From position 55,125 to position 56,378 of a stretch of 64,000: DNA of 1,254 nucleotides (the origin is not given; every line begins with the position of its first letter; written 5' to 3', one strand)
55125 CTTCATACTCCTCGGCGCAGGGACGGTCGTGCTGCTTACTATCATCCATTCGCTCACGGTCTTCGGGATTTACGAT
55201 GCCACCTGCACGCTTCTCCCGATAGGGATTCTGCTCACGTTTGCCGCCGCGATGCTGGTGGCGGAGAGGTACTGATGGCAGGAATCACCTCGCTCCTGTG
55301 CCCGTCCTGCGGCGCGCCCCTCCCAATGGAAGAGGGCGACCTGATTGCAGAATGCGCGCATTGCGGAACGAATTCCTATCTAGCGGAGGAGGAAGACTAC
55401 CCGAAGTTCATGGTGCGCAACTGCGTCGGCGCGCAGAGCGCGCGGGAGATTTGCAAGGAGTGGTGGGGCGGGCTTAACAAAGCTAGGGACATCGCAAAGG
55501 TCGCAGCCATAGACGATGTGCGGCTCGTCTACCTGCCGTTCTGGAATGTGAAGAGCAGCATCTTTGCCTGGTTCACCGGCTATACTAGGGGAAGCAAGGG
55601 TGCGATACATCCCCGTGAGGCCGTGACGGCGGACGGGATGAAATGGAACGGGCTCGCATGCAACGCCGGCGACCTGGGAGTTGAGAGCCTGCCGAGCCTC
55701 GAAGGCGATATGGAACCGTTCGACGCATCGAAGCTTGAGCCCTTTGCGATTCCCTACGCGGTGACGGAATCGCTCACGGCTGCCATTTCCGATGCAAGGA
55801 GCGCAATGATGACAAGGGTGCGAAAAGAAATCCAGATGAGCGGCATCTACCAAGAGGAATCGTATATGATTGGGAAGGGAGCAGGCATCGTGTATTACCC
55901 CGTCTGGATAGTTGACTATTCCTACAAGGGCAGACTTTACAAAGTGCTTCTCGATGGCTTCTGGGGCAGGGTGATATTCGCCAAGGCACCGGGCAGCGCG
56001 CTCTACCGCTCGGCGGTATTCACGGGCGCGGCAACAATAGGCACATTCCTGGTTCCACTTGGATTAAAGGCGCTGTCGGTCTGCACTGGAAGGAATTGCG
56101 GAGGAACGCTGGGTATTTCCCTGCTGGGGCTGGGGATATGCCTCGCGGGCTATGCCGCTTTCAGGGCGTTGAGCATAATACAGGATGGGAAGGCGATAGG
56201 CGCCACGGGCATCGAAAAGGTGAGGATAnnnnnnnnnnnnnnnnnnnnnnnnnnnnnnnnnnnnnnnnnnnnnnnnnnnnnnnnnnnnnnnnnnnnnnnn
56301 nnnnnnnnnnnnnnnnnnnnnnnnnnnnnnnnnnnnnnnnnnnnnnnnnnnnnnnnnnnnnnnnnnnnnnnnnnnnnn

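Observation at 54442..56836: Translationally coupled operon of three paralogous zinc-ribbon proteins sharing a (V/I)xY(L/V)PFW motif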

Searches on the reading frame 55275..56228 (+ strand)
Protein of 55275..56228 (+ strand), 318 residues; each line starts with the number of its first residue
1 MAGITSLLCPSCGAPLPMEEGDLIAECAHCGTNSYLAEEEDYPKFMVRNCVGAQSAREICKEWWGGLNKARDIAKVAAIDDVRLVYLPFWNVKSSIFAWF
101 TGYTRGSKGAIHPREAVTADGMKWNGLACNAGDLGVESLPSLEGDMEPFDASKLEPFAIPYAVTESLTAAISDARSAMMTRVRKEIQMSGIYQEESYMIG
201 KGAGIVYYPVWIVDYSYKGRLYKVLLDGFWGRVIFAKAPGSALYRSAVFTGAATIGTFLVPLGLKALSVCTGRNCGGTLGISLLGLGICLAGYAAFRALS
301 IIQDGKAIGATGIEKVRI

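Call 4: search_protein_families(library=pfam, proteins=[window:55275-56228:+], max_evalue=1)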
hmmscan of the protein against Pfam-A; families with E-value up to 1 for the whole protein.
window:55275-56228:+ (318 aa): 7 families
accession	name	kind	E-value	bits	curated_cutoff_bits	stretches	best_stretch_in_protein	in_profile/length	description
PF09297.16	Zn_ribbon_NUD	-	0.00046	20.3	24.8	1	7-35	4-32/32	NADH pyrophosphatase zinc ribbon domain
PF12773.13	DZR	-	0.07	13.7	27.3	1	7-33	13-33/45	Double zinc ribbon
PF07295.17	DUF1451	-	0.082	13.5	26.1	1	2-35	109-142/146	Zinc-ribbon containing domain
PF14446.12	Prok-RING_1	-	0.2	12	29.1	1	9-33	7-29/54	Prokaryotic RING finger family 1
PF03604.18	Zn_ribbon_RPAB4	-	0.22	11.7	24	1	8-31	2-24/32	DNA directed RNA polymerase, 7 kDa subunit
PF03119.21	DNA_ligase_ZBD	-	0.42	11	25.8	1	9-25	2-18/27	NAD-dependent DNA ligase C4 zinc finger domain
PF09465.16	LBR_tudor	-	0.46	10.7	22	0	193-225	7-40/55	Lamin-B receptor of TUDOR domain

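Call 8: search_protein_families(library=ncbifam, proteins=[window:55275-56228:+], max_evalue=1)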
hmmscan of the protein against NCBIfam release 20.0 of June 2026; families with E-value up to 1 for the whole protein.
window:55275-56228:+ (318 aa): 2 families
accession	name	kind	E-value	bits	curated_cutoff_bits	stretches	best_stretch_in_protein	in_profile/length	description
NF008051.0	PRK10785.1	equivalog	0.02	13.1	568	1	76-143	234-301/607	maltodextrin glucosidase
NF009257.0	PRK12613.1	equivalog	0.14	12.3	243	1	150-191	62-103/141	galactose-6-phosphate isomerase subunit LacA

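Call 9: find_homologous_proteins(query=window:55275-56228:+, max_evalue=0.001)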
Query window:55275-56228:+ (318 aa): 10 proteins with E <= 0.001 among 2803 candidates.
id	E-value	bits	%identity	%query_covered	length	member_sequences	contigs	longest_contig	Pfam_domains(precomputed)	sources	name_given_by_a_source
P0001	6.3e-213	724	100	100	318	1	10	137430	-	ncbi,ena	-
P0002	4.2e-164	564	76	99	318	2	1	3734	-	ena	-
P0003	1.0e-50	191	34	94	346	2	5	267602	-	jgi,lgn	-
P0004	1.9e-46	177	34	93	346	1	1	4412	-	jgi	jgi:hypothetical protein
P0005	5.4e-36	143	32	80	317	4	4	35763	-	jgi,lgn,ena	-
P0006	1.9e-35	141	28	97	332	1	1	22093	-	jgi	-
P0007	7.5e-35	139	28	83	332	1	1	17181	-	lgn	-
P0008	2.2e-8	52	23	73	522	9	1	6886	-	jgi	jgi:LSD1 subclass zinc finger protein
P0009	7.4e-5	40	25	30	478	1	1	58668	-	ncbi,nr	ncbi:MAG: hypothetical protein HQL08_01470 [Nitrospirae bacterium]|nr:hypothetical protein [Nitrospi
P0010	9.1e-5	40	20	71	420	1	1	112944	-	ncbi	-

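Call 10: search_solved_structures(query=window:55275-56228:+, max_evalue=10)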
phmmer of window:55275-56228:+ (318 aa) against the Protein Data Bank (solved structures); distinct sequences matched with E-value up to 10: 5.
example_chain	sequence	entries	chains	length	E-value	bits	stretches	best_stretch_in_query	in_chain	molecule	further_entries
2kpi_A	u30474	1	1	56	0.79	12.1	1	3-32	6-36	Uncharacterized protein SCO3027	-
6o7g_B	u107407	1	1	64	1.6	11.1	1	6-32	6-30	Histone-lysine N-methyltransferase 2D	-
7vt9_A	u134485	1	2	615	1.8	11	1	82-147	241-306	Maltodextrin glucosidase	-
5bn7_A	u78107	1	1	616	1.8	11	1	82-147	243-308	Maltodextrin glucosidase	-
8u2y_B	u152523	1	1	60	2.9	10.3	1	7-32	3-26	Histone-lysine N-methyltransferase 2D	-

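Call 11: find_encoding_contigs(protein=P0003, flank=6000, max_places=3)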
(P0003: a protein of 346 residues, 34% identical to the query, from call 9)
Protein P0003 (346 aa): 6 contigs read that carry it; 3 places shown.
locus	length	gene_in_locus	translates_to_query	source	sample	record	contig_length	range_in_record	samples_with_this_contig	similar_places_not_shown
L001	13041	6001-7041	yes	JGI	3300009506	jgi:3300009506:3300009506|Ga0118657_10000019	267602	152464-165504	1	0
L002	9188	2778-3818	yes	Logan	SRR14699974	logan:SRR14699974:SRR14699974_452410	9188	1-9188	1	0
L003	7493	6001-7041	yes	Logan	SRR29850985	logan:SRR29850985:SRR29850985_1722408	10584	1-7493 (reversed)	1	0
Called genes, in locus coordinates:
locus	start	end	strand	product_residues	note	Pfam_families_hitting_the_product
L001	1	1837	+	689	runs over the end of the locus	PF02897:Peptidase_S9_N, PF00326:Peptidase_S9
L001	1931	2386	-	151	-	PF00072:Response_reg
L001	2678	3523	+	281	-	PF13098:Thioredoxin_2 (weak), PF13462:Thioredoxin_4, PF01323:DSBA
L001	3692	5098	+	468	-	PF08271:Zn_Ribbon_TF (faint)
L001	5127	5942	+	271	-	-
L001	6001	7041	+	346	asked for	-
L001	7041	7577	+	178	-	-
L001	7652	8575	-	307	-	PF13350:Y_phosphatase3, PF03162:Y_phosphatase2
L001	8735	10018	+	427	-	PF00483:NTP_transferase, PF24894:Hexapep_GlmU (faint), PF25084:LbH_EIF2B (faint), PF25247:LbH_GLGC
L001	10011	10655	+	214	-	-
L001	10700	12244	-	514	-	PF01594:AI-2E_transport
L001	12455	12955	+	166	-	PF09055:Sod_Ni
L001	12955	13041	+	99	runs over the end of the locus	PF00717:Peptidase_S24 (weak), PF10502:Peptidase_S26 (weak)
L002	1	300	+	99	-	?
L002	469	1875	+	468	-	PF08271:Zn_Ribbon_TF (faint)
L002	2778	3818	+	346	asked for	-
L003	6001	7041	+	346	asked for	-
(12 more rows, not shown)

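Call 12: find_encoding_contigs(protein=P0001, flank=8000, max_places=2)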
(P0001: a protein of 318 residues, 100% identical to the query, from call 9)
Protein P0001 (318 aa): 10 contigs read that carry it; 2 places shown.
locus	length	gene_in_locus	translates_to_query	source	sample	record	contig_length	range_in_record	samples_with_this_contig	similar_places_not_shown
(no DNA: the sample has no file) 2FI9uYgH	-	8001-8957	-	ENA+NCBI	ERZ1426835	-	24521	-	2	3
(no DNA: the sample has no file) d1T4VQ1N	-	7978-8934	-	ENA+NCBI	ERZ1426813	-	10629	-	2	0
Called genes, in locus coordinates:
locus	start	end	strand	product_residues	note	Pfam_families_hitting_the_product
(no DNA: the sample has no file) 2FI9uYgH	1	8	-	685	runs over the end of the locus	PF13371:TPR_9 (weak), PF13428:TPR_14 (faint), PF14559:TPR_19 (faint)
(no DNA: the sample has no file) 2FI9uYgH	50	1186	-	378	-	PF13528:Glyco_trans_1_3 (weak), PF04101:Glyco_tran_28_C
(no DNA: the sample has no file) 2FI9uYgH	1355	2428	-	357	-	-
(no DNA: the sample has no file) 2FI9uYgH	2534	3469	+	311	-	PF01513:NAD_kinase (weak), PF20143:NAD_kinase_C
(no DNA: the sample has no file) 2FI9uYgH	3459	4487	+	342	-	PF05175:MTS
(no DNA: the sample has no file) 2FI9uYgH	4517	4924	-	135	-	-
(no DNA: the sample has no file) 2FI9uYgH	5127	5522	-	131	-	PF00515:TPR_1 (weak), PF07719:TPR_2 (weak), PF12895:ANAPC3, PF13432:TPR_16, PF13414:TPR_11, PF00515:TPR_1, PF07719:TPR_2, PF13181:TPR_8, +12 more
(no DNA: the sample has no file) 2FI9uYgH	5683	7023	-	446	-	-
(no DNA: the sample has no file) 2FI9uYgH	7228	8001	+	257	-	-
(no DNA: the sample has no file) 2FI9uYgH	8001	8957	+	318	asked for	-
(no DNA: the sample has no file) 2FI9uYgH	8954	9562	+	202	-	-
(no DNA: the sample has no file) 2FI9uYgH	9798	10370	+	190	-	-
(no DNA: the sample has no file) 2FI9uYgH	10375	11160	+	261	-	PF08843:AbiEii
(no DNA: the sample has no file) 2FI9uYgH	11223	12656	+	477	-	PF01139:RtcB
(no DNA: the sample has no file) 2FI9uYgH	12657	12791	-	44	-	-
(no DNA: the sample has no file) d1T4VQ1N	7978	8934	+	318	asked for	-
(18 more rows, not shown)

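Call 14: find_encoding_contigs(protein=P0005, flank=6000, max_places=2)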
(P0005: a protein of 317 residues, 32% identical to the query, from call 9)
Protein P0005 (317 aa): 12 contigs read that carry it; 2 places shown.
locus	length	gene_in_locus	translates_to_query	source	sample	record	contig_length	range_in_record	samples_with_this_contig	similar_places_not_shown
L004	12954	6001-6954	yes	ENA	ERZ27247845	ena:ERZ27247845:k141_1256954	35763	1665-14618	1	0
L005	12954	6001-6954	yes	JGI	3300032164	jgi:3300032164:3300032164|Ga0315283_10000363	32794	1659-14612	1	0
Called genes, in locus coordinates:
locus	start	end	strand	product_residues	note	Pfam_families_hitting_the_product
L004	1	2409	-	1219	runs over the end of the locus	PF01364:Peptidase_C25, PF05345:He_PIG (faint), PF17892:Cadherin_5 (faint), PF07705:CARDB, PF17963:Big_9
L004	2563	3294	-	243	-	PF03358:FMN_red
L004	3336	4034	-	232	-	-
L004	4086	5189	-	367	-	PF04015:DUF362, PF00037:Fer4 (faint), PF12838:Fer4_7, PF13187:Fer4_9 (weak), PF13237:Fer4_10, PF14697:Fer4_21 (weak), PF25160:LdpA_Fe-S-bd, PF12837:Fer4_6 (weak), +3 more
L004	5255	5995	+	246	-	-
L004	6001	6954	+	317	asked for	-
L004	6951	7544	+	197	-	-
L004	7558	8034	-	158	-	-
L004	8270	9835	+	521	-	PF00501:AMP-binding, PF13193:AMP-binding_C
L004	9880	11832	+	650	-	PF13570:Beta-prop_ACSF4, PF13360:PQQ_2, PF13570:Beta-prop_ACSF4, PF13360:PQQ_2, PF00041:fn3 (weak)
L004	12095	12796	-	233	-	-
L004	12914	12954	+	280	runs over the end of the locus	PF00753:Lactamase_B, PF13483:Lactamase_B_3 (weak), PF23023:Anti-Pycsar_Apyc1 (weak), PF12706:Lactamase_B_2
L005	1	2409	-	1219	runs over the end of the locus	PF01364:Peptidase_C25, PF05345:He_PIG (faint), PF17892:Cadherin_5 (faint), PF07705:CARDB, PF17963:Big_9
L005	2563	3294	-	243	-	PF03358:FMN_red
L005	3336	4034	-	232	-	-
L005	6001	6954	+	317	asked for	-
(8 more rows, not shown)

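Call 15: find_encoding_contigs(protein=P0006, flank=6000, max_places=2)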
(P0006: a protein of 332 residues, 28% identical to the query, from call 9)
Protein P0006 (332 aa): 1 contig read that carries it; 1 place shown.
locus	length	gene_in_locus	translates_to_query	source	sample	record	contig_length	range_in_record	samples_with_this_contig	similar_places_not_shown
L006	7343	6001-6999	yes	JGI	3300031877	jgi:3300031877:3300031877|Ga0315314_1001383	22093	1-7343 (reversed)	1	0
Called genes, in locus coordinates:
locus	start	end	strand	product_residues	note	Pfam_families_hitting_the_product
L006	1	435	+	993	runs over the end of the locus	PF01565:FAD_binding_4, PF02913:FAD-oxidase_C, PF13183:Fer4_8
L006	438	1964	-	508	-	PF02789:Peptidase_M17_N, PF00883:Peptidase_M17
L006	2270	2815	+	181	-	PF21473:OB_Ssb-like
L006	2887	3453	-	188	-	PF02481:DNA_processg_A (weak), PF18306:LDcluster4, PF03641:Lysine_decarbox (weak)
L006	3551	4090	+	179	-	-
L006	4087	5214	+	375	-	PF13421:Band_7_1, PF01145:Band_7 (weak), PF24463:DUF7577 (weak), PF12773:DZR, PF13240:Zn_Ribbon_1 (weak), PF13248:Zn_ribbon_3 (weak), PF12773:DZR, PF13240:Zn_Ribbon_1 (weak), +3 more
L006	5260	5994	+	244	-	-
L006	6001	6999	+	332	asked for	-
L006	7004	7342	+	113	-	?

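Call 28: search_protein_families(library=pfam, proteins=[L006:3551-4087:+, L006:4087-5211:+, L001:3692-5095:+, P0008, P0010], max_evalue=0.01)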
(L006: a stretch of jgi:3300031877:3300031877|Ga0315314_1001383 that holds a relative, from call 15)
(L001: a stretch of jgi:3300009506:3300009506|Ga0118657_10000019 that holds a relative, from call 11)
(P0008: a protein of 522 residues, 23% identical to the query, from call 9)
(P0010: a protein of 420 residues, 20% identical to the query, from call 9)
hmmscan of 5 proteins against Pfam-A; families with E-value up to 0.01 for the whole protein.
L006:3551-4087:+ (179 aa): 0 families

L006:4087-5211:+ (375 aa): 11 families
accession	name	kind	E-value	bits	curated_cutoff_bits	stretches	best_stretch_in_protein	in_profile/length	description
PF13421.11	Band_7_1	-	2.5e-32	112.7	24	1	23-228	3-210/211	SPFH domain-Band 7 family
PF12773.13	DZR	-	2.3e-23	82.5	27.3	2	297-342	1-45/45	Double zinc ribbon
PF13240.11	Zn_Ribbon_1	-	1.2e-19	69.8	25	3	324-345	2-23/23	zinc-ribbon domain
PF13248.11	Zn_ribbon_3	-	6.5e-16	57.6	27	3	322-345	3-26/26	zinc-ribbon domain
PF24463.1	DUF7577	-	6.4e-15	54.9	28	2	296-319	4-27/27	Domain of unknown function (DUF7577)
PF18912.6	DZR_2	-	9.1e-07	29.1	27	2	297-341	10-55/56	Double zinc ribbon domain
PF17032.10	Zn_ribbon_15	-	2.6e-06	28.6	28.9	1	347-369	51-73/73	zinc-ribbon family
PF01145.31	Band_7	-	2.6e-06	28.1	23.6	1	35-240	2-170/176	SPFH domain / Band 7 family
PF24460.1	DUF7575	-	5.1e-05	23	28.5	0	320-345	2-27/28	Domain of unknown function (DUF7575)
PF07191.17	Zn_ribbon_6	-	0.0051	17.2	25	0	297-329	3-37/67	Double zinc ribbon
PF10571.15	UPF0547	-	0.0065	17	29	1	351-369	3-21/26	Uncharacterised protein family UPF0547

L001:3692-5095:+ (468 aa): 5 families
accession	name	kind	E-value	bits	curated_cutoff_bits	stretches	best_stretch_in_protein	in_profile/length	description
PF08271.17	Zn_Ribbon_TF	-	1.4e-05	25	29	0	122-145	3-27/43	TFIIB zinc-binding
PF23548.1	Zn_ribbon_FGT1_2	-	0.00043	20.2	27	1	180-206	2-28/35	FORGETTER1 second zinc ribbon domain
PF14354.12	Lar_restr_allev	-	0.0038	17.9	28.6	0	122-160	6-48/58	Restriction alleviation protein Lar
PF01155.25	HypA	-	0.0048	17.3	28.9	0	178-217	68-105/112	Hydrogenase/urease nickel incorporation, metallochaperone, hypA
PF19134.6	DUF5817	-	0.0056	17.1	31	0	182-210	5-33/57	Domain of unknown function (DUF5817)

P0008 (522 aa): 1 family
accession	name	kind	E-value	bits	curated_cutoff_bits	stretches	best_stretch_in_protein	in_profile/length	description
PF03119.21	DNA_ligase_ZBD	-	0.0029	17.9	25.8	0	10-25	2-17/27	NAD-dependent DNA ligase C4 zinc finger domain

P0010 (420 aa): 1 family
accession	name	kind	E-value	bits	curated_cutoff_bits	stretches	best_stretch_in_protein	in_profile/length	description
PF07295.17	DUF1451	-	2.3e-05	25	26.1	1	7-51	100-141/146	Zinc-ribbon containing domain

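Call 29: search_protein_families(library=padloc, proteins=[window:55275-56228:+], max_evalue=0.1)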
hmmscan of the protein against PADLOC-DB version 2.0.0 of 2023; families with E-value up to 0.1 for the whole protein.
window:55275-56228:+ (318 aa): 1 family
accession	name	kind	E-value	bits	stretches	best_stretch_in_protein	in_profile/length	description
PDLC04162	HEC-08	-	0.095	9.8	0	6-39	243-276/358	-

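Call 30: predict_structure(alignment_id=A1)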
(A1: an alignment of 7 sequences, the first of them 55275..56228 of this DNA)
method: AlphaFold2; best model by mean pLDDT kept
length: 318 residues; sequences in the alignment: 7
mean_pLDDT: 69.1   pTM: 0.59
mean pLDDT of the five models: 69.1, 69.0, 66.3, 53.7, 38.9
residues with pLDDT >= 90: 15; 70-90: 163; 50-70: 74; < 50: 66
segments of 3 or more residues with pLDDT < 50: 1-5, 34-39, 241-249, 251-253, 262-277, 297-301, 303-318
pLDDT, mean of each block of 10 residues (from residue 1): 47 62 62 49 79 88 75 82 87 88 84 86 83 68 69 72 80 89 85 87 84 85 84 71 46 49 45 47 56 49 39 27
secondary structure, 60 per line:
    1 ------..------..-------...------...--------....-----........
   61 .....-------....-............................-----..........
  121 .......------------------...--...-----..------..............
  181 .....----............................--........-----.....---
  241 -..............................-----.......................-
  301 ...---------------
elements in order: E24-26 E33-35 E44-47 H53-65 H73-76 E78-105 E111-127 E146-148 H167-185 E190-217 E220-227 E233-237 H242-271 H277-299 E301-303

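Call 35: fold_search(model_id=the predicted structure, library=pdb)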
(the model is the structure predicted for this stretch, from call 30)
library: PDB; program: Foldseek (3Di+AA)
matches with E <= 10: 556; with E <= 0.001: 0
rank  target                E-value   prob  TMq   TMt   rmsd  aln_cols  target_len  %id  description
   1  3b07_B                6.4e-02  0.07  0.10  0.11  25.0       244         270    9  Crystal structure of octameric pore form of gamma-hemolysin from Staphylococcus aureus (released 2011-10-12)
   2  5njf_A                7.2e-02  0.04  0.08  0.06  24.5       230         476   13  E. coli Microcin-processing metalloprotease TldD/E (TldD H262A mutant) with pentapeptide bound (released 2017-10-04)
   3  1qlf_A                7.6e-02  0.12  0.09  0.10  15.8       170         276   10  MHC CLASS I H-2DB COMPLEXED WITH GLYCOPEPTIDE K3G (released 1999-09-01)
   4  5njc_A                7.6e-02  0.04  0.08  0.06  25.1       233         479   14  E. coli Microcin-processing metalloprotease TldD/E (TldD E263A mutant) with hexapeptide bound (released 2017-10-04)
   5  3tbt_G                8.6e-02  0.06  0.09  0.10  16.8       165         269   12  CRYSTAL STRUCTURE OF THE MURINE CLASS I MAJOR HISTOCOMPATIBILITY COMPLEX H-2DB IN COMPLEX WITH THE LCMV-DERIVED GP33 A (released 2012-08-08)
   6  5njc_C                9.1e-02  0.03  0.10  0.07  24.7       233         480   13  E. coli Microcin-processing metalloprotease TldD/E (TldD E263A mutant) with hexapeptide bound (released 2017-10-04)
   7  5nj5_A                1.0e-01  0.03  0.09  0.07  23.6       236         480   12  E. coli Microcin-processing metalloprotease TldD/E with phosphate bound (released 2017-10-04)
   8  5i2s_A                1.1e-01  0.06  0.09  0.08  13.3       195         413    8  PREFUSION FORM OF THE VESICULAR STOMATITIS VIRUS GLYCOPROTEIN G ECTODOMAIN (released 2016-03-02)
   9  5nj5_C                1.1e-01  0.04  0.09  0.07  23.3       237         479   13  E. coli Microcin-processing metalloprotease TldD/E with phosphate bound (released 2017-10-04)
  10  4r7x_A                1.2e-01  0.03  0.08  0.12  20.1       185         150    5  Crystal structure of N-lobe of human ARRDC3(1-180) (released 2014-10-01)
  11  7stg_U                1.3e-01  0.05  0.08  0.08  21.2       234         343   10  Consequences of HLA single chain trimer mutations on peptide presentation and binding affinity (released 2022-11-23)
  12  7st3_G                1.4e-01  0.06  0.08  0.07  22.4       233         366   11  Consequences of HLA single chain trimer mutations on peptide presentation and binding affinity (released 2022-11-23)
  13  5gjx_A                1.4e-01  0.07  0.08  0.09  17.6       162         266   12  Crystal structure of DUCK MHC I for 2.06 angstrom (released 2017-05-10)
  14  7wt5_A                1.5e-01  0.04  0.07  0.08  21.8       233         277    8  Crystal structure of HLA-A*2450 complexed with 8-mer model peptide (released 2022-06-22)
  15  4r7x_B                1.9e-01  0.02  0.08  0.12  17.4       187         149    4  Crystal structure of N-lobe of human ARRDC3(1-180) (released 2014-10-01)
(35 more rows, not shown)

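Call 37: search_protein_representatives(alignment_id=A1)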
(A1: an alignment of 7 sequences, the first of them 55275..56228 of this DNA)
Query: 7 sequences, 342 profile positions. Proteins with E-value up to 0.001 (for the whole library): 5035; up to 1e-10: 1496; up to 1e-30: 131. The best 150 are listed.
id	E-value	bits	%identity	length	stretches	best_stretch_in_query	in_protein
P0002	1.1e-138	478.6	-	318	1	1-328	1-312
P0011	7.1e-114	397.0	-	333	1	1-330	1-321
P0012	6.9e-101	354.3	-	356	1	3-324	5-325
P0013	1.4e-91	323.7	-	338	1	4-262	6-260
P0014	7.8e-88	311.4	-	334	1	4-330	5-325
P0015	9.7e-87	307.8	-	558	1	4-316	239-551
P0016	1.4e-85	304.0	-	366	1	4-272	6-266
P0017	1.6e-85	303.7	-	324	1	1-321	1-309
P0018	4.1e-85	302.4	-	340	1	5-321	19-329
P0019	5.2e-85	302.1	-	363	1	3-327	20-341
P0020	1.3e-84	300.8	-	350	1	1-322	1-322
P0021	1.8e-82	293.8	-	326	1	1-327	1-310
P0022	3.8e-82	292.7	-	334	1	5-325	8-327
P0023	8.6e-80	284.9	-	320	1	5-316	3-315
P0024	9.3e-80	284.8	-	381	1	4-317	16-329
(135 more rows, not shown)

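Call 39: search_protein_families(library=pfam, alignment_id=A2, max_evalue=0.001)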
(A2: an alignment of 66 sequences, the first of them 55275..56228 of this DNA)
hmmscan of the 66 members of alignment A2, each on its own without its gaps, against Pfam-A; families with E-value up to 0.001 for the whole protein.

A. member 1, window:55275-56228:+ (318 aa): 1 family
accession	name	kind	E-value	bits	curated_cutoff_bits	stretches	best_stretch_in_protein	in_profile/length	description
PF09297.16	Zn_ribbon_NUD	-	0.00046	20.3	24.8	1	7-35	4-32/32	NADH pyrophosphatase zinc ribbon domain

B. families by the number of members that match (of 66 scanned): 13 families
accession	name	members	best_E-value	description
PF09297.16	Zn_ribbon_NUD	4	9.8e-05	NADH pyrophosphatase zinc ribbon domain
PF07705.17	CARDB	1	3.5e-13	CARDB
PF00069.31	Pkinase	1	4e-13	Protein kinase domain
PF13191.12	AAA_16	1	1.1e-10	AAA ATPase domain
PF21344.3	Zn_ribbon_LysW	1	1e-08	Alpha-aminoadipate carrier protein LysW-like, globular domain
PF07714.23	PK_Tyr_Ser-Thr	1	2e-08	Protein tyrosine and serine/threonine kinase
PF03966.22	Trm112p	1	0.00015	Trm112p-like protein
PF03119.21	DNA_ligase_ZBD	1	0.00024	NAD-dependent DNA ligase C4 zinc finger domain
PF12773.13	DZR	1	0.00026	Double zinc ribbon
PF08271.17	Zn_Ribbon_TF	1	0.00029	TFIIB zinc-binding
PF07754.17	HVO_2753_ZBP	1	0.00036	Small zinc finger protein HVO_2753-like, Zn-binding pocket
PF23548.1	Zn_ribbon_FGT1_2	1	0.00066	FORGETTER1 second zinc ribbon domain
PF13248.11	Zn_ribbon_3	1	0.00074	zinc-ribbon domain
